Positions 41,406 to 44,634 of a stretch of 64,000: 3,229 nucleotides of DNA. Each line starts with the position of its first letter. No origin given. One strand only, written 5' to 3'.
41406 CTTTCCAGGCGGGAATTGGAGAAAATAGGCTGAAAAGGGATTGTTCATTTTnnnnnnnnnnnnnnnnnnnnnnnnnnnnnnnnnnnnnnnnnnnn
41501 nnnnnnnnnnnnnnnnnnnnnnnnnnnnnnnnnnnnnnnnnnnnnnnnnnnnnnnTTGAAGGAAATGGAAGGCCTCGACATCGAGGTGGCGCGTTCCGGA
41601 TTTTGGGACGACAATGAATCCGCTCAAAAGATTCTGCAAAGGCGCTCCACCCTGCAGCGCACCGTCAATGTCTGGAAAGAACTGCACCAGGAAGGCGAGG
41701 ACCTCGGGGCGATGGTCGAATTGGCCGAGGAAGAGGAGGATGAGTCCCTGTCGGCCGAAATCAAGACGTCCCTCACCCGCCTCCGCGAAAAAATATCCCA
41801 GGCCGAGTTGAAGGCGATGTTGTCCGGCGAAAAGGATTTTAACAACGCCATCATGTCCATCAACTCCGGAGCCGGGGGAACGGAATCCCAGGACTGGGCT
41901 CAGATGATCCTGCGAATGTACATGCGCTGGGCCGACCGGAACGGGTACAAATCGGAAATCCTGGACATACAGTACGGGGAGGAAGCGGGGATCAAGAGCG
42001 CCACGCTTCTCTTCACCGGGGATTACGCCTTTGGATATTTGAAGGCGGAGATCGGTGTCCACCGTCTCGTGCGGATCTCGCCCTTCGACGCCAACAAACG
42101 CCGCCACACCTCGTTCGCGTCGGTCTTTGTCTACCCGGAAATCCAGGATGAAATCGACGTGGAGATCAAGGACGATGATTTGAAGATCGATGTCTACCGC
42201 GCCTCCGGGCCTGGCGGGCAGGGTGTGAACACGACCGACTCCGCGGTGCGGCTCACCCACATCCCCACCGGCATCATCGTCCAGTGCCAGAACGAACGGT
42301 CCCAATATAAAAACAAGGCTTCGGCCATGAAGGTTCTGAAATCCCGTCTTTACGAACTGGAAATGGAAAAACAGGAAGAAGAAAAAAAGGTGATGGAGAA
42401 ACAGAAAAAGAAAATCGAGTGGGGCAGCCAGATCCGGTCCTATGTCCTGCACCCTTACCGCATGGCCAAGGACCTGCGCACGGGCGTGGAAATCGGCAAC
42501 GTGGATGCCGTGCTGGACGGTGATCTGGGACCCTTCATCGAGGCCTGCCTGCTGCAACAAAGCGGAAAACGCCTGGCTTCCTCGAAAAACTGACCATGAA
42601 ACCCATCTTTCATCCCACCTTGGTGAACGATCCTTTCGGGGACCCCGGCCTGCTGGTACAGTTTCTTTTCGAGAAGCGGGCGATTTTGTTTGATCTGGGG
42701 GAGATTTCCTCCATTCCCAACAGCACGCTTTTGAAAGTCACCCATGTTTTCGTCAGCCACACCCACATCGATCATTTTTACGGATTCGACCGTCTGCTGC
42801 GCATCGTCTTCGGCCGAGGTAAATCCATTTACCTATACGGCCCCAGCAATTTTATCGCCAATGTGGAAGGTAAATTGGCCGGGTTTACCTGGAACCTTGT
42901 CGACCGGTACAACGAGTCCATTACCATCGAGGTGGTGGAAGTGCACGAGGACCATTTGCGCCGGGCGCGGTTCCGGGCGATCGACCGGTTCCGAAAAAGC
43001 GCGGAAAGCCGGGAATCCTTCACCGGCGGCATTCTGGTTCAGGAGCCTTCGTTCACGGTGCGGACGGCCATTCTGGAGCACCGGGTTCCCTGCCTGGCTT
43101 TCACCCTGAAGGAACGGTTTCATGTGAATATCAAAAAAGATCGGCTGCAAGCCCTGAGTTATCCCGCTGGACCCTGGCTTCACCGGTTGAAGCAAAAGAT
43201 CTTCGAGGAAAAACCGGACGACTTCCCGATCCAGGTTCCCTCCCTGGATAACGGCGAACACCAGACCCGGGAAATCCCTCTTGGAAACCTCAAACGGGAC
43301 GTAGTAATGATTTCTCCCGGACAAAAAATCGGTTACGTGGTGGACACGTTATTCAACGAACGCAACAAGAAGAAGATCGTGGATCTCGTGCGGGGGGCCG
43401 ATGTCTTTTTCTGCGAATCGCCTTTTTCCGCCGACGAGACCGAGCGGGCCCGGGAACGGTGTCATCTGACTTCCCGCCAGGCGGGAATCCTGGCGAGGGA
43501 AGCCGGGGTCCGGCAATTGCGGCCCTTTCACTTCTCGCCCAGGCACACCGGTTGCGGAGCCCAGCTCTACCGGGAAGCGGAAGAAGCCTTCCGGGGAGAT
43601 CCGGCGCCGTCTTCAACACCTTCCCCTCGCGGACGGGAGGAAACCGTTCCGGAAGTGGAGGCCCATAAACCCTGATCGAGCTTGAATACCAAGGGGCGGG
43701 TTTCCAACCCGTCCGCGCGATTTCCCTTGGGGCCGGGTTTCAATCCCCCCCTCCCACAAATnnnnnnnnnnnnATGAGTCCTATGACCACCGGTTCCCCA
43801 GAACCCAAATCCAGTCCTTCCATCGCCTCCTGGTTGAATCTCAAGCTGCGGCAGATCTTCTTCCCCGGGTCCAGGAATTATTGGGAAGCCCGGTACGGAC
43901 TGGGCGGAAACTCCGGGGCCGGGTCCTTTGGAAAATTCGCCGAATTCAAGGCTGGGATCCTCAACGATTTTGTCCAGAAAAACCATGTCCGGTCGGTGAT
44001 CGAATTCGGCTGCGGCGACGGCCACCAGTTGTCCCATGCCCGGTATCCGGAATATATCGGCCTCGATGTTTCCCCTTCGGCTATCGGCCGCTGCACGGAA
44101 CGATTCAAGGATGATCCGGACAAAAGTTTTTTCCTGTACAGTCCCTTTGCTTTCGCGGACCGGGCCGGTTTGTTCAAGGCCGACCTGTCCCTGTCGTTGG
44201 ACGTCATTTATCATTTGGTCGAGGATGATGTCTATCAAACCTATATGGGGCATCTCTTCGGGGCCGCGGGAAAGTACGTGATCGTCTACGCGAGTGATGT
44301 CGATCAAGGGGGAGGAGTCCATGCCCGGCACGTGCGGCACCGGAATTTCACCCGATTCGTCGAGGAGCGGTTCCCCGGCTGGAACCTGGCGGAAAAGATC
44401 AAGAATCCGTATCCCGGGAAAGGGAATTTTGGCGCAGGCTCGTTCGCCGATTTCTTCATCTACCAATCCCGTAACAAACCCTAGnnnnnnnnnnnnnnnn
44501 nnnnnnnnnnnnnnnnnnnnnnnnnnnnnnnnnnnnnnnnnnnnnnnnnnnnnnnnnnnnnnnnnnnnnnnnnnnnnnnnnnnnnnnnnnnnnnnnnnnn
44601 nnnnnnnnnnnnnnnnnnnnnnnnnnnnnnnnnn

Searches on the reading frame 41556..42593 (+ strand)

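Call 20: search_protein_families(library=pfam, proteins=[window:41556-42593:+], max_evalue=0.001)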
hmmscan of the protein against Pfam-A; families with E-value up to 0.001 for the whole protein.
window:41556-42593:+ (345 aa): 2 families
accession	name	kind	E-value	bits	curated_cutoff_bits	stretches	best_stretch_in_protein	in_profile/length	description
PF03462.23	PCRF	-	4.3e-57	193.5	24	1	2-190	3-194/194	PCRF domain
PF00472.26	RF-1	-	9.5e-45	151.7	35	1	198-308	1-116/116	RF-1 domain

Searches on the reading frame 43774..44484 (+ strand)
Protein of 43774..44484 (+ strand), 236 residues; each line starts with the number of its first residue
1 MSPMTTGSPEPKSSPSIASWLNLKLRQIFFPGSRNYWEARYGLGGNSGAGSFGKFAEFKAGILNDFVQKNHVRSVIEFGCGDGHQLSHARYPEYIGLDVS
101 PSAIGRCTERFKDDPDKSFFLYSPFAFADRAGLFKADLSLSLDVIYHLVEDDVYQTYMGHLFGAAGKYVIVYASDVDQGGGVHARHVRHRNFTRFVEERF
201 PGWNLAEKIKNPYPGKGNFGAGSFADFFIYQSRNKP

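Call 20: search_protein_families(library=pfam, proteins=[window:43774-44484:+], max_evalue=0.001)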
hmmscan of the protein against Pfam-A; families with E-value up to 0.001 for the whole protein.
window:43774-44484:+ (236 aa): 4 families
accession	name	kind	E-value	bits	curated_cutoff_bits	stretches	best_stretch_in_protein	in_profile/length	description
PF08242.18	Methyltransf_12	-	5e-07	30.8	30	1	76-153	1-81/98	Methyltransferase domain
PF13489.12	Methyltransf_23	-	2.2e-05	24.7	27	1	64-175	14-118/164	Methyltransferase domain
PF13649.12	Methyltransf_25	-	0.00039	21.5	27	1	75-151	1-79/97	Methyltransferase domain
PF03291.22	mRNA_G-N7_MeTrfase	-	0.00093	18.8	26.6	0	59-117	45-110/315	mRNA (guanine-N(7))-methyltransferase domain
